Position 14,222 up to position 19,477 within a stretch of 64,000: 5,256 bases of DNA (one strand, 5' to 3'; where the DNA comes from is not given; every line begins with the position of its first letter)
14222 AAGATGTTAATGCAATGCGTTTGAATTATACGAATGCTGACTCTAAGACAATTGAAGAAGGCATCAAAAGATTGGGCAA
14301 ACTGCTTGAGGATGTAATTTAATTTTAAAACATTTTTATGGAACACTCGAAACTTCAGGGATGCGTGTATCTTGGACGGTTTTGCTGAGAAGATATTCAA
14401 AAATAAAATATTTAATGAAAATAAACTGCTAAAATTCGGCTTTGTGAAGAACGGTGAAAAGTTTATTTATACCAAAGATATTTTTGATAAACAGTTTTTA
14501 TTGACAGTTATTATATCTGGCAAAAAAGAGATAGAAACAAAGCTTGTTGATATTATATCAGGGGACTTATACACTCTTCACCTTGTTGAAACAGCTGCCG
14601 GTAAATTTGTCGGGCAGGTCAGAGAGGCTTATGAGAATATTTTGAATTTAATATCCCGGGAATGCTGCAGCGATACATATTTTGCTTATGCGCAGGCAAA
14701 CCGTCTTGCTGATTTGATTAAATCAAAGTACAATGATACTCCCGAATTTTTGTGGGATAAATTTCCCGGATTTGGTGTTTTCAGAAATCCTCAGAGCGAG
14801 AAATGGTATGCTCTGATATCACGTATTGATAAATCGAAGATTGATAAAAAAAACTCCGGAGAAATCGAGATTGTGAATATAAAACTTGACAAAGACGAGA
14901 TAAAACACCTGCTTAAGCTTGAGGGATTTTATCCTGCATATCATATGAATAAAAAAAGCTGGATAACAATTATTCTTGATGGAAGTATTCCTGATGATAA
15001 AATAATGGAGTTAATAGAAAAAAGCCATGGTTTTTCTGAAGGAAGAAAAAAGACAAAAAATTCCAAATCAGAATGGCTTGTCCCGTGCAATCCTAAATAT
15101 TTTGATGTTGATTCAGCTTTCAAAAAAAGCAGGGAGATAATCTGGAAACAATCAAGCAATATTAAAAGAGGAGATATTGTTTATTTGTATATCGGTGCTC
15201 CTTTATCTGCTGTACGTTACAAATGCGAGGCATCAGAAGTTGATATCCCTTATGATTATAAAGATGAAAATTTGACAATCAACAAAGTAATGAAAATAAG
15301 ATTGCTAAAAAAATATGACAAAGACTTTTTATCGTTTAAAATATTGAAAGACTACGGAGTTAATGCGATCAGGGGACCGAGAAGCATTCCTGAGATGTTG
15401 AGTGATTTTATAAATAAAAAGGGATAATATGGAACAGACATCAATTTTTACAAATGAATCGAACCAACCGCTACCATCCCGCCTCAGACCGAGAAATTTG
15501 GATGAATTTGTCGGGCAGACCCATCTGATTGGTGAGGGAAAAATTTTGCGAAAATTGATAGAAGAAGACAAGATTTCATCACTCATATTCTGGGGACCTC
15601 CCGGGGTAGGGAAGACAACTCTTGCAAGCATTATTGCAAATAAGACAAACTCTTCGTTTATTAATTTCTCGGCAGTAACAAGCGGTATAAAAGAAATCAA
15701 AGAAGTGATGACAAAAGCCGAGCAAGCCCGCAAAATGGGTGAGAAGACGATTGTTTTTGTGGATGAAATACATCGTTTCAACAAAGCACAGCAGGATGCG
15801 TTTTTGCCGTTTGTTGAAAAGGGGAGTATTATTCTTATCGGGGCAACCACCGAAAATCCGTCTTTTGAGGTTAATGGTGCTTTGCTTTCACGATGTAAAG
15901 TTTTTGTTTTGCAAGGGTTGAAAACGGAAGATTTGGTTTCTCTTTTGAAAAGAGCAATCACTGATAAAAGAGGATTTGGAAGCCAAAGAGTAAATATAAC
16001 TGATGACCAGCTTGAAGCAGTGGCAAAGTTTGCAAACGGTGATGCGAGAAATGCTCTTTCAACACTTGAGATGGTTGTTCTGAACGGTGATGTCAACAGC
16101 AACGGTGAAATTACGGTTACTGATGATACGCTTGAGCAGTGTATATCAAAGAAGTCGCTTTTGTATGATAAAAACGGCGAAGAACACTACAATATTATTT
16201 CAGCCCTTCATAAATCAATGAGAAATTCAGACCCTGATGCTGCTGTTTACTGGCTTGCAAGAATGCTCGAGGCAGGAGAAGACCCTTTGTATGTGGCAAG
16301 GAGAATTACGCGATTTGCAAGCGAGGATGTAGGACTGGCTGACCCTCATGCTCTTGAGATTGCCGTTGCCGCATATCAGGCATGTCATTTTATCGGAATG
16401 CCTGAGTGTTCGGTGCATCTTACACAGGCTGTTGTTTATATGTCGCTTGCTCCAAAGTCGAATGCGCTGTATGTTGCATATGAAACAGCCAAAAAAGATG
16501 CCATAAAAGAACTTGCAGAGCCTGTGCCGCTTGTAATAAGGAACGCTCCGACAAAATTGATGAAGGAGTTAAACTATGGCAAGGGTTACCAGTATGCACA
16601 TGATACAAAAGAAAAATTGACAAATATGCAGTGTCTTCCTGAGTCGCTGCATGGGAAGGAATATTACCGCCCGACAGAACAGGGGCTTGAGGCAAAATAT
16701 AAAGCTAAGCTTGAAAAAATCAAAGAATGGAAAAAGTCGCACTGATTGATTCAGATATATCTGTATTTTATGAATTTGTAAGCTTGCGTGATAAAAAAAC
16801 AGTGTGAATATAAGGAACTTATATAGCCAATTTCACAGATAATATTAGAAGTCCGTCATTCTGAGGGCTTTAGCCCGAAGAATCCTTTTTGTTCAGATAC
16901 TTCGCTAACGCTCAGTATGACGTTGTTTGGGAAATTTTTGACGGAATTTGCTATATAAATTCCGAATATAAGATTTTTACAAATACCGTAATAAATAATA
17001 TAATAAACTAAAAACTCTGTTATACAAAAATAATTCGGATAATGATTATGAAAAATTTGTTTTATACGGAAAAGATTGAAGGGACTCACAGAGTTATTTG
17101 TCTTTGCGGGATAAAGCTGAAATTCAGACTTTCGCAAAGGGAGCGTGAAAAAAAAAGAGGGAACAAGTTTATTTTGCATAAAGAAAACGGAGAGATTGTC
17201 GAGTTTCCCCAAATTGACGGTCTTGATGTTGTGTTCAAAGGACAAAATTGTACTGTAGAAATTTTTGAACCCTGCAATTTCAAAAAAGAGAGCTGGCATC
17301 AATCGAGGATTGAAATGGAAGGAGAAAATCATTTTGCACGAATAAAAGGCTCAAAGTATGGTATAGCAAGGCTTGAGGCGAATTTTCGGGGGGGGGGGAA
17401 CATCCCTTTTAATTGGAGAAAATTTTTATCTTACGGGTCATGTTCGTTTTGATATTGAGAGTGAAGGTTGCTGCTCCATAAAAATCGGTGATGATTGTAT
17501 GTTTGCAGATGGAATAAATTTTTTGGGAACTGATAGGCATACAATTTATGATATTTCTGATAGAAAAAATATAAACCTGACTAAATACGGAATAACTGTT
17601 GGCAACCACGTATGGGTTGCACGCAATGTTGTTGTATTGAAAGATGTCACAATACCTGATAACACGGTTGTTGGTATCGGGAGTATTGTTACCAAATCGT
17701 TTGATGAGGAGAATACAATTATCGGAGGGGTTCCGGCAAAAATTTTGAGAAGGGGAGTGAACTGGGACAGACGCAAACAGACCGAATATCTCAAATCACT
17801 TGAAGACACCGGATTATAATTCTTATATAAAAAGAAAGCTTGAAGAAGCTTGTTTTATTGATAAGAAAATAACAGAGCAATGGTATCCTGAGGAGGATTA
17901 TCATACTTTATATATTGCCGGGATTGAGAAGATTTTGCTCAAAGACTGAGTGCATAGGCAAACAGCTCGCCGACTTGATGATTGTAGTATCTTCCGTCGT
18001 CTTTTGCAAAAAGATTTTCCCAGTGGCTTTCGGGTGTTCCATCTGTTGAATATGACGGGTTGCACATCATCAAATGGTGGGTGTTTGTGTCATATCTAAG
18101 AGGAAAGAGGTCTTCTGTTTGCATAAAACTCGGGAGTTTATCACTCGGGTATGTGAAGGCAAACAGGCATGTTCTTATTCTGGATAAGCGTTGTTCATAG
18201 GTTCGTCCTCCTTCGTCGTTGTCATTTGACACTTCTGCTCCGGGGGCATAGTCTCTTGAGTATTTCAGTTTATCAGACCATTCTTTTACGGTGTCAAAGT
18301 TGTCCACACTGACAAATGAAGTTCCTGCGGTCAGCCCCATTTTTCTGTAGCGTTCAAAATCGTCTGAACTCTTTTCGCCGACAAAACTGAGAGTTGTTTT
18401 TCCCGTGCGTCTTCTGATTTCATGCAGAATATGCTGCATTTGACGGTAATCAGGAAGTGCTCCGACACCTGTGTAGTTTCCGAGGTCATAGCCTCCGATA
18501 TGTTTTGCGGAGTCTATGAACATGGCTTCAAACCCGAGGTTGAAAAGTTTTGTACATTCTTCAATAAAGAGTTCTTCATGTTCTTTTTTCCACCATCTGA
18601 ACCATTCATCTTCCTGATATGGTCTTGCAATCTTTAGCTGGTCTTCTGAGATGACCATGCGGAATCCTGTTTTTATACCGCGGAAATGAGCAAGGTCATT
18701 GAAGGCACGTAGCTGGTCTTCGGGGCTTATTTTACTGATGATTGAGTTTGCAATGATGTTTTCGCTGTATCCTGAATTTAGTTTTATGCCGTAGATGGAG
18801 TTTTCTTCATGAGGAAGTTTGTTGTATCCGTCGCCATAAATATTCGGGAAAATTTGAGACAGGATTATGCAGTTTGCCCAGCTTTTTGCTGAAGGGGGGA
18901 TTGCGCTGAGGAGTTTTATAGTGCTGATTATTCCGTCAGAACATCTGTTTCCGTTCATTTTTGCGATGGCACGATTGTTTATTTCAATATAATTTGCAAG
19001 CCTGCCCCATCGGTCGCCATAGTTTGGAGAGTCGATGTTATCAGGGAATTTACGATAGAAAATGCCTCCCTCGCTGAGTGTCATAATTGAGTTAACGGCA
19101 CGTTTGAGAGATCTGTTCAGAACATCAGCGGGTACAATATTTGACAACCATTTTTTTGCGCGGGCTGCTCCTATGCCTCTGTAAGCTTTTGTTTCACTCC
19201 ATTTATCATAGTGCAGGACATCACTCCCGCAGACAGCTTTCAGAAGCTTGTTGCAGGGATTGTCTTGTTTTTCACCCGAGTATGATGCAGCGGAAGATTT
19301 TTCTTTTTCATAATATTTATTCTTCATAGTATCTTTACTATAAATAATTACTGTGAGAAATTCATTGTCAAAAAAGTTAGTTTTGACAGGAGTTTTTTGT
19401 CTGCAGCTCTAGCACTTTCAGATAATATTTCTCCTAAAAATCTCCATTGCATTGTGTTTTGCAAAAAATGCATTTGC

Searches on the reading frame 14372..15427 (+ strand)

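Call 6: search_protein_families(library=pfam, proteins=[window:14372-15427:+], max_evalue=0.01)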
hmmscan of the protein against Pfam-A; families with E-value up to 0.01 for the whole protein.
window:14372-15427:+ (351 aa): 1 family
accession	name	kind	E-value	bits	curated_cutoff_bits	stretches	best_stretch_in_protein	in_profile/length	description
PF04237.18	YjbR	-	6e-17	62.5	30.1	1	118-219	2-86/88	YjbR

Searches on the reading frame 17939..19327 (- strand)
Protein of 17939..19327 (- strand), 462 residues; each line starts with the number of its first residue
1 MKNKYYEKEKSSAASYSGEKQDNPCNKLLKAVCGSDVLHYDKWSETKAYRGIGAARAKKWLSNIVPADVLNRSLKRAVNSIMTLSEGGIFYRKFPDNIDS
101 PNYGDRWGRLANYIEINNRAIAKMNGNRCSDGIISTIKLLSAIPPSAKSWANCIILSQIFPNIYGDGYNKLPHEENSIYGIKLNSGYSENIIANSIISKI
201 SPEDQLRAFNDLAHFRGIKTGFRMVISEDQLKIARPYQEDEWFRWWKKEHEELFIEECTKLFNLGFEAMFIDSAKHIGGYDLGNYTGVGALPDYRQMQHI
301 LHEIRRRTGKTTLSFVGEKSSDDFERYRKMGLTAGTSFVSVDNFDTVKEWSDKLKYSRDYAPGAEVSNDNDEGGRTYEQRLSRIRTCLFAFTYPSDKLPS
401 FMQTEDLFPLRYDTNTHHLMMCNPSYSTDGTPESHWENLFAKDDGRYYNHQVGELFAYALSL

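Call 6: search_protein_families(library=pfam, proteins=[window:17939-19327:-], max_evalue=0.01)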
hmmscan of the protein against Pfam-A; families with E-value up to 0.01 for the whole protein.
window:17939-19327:- (462 aa): 0 families

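Call 8: search_protein_families(library=ncbifam, proteins=[window:17939-19327:-], max_evalue=0.01)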
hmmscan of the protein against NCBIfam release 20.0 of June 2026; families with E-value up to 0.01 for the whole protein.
window:17939-19327:- (462 aa): 0 families

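Call 70: find_encoding_contigs(protein=window:17939-19327:-, flank=2500, max_places=10)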
Protein window:17939-19327:- (462 aa): 25 contigs read that carry it; 9 places shown.
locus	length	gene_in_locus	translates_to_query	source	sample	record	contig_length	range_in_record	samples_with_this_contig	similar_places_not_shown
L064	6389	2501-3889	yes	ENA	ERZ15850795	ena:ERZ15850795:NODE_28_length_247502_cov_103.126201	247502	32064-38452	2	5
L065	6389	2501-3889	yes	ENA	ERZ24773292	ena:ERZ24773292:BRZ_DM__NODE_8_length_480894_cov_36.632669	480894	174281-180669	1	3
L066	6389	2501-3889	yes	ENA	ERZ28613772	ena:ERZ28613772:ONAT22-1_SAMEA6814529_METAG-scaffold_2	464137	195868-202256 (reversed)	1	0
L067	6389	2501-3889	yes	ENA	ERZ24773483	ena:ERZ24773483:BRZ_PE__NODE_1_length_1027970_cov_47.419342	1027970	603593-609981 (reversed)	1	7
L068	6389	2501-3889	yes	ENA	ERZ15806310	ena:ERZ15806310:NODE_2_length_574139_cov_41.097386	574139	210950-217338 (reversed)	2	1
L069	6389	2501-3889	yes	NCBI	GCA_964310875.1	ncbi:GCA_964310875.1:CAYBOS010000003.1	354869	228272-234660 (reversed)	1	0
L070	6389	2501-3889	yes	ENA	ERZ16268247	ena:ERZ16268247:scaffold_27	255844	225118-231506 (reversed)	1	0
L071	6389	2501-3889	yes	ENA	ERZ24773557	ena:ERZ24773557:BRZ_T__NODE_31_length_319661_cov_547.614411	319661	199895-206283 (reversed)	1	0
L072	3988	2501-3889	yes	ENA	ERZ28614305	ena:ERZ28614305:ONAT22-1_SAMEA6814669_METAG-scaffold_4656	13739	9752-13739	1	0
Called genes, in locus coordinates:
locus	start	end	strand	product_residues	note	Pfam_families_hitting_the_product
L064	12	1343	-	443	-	PF01875:Memo, PF01871:AMMECR1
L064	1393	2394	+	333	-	PF04055:Radical_SAM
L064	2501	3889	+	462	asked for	-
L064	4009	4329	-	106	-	-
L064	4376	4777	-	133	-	-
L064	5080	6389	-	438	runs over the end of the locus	PF05496:RuvB_N, PF20720:nSTAND3 (weak), PF00004:AAA, PF07724:AAA_2 (weak), PF07728:AAA_5 (weak), PF13173:AAA_14 (weak), PF16193:AAA_assoc_2, PF12002:MgsA_C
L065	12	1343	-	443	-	PF01875:Memo, PF01871:AMMECR1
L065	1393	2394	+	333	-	PF04055:Radical_SAM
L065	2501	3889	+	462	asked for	-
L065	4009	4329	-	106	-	-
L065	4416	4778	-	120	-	-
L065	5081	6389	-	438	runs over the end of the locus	PF05496:RuvB_N, PF20720:nSTAND3 (weak), PF00004:AAA, PF07724:AAA_2 (weak), PF07728:AAA_5 (weak), PF13173:AAA_14 (weak), PF16193:AAA_assoc_2, PF12002:MgsA_C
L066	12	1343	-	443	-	PF01875:Memo, PF01871:AMMECR1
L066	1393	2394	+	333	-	PF04055:Radical_SAM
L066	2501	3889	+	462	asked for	-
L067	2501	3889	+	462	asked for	-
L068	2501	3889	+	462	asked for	-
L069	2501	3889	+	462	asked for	-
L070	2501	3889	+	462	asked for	-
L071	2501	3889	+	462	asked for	-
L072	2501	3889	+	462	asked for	-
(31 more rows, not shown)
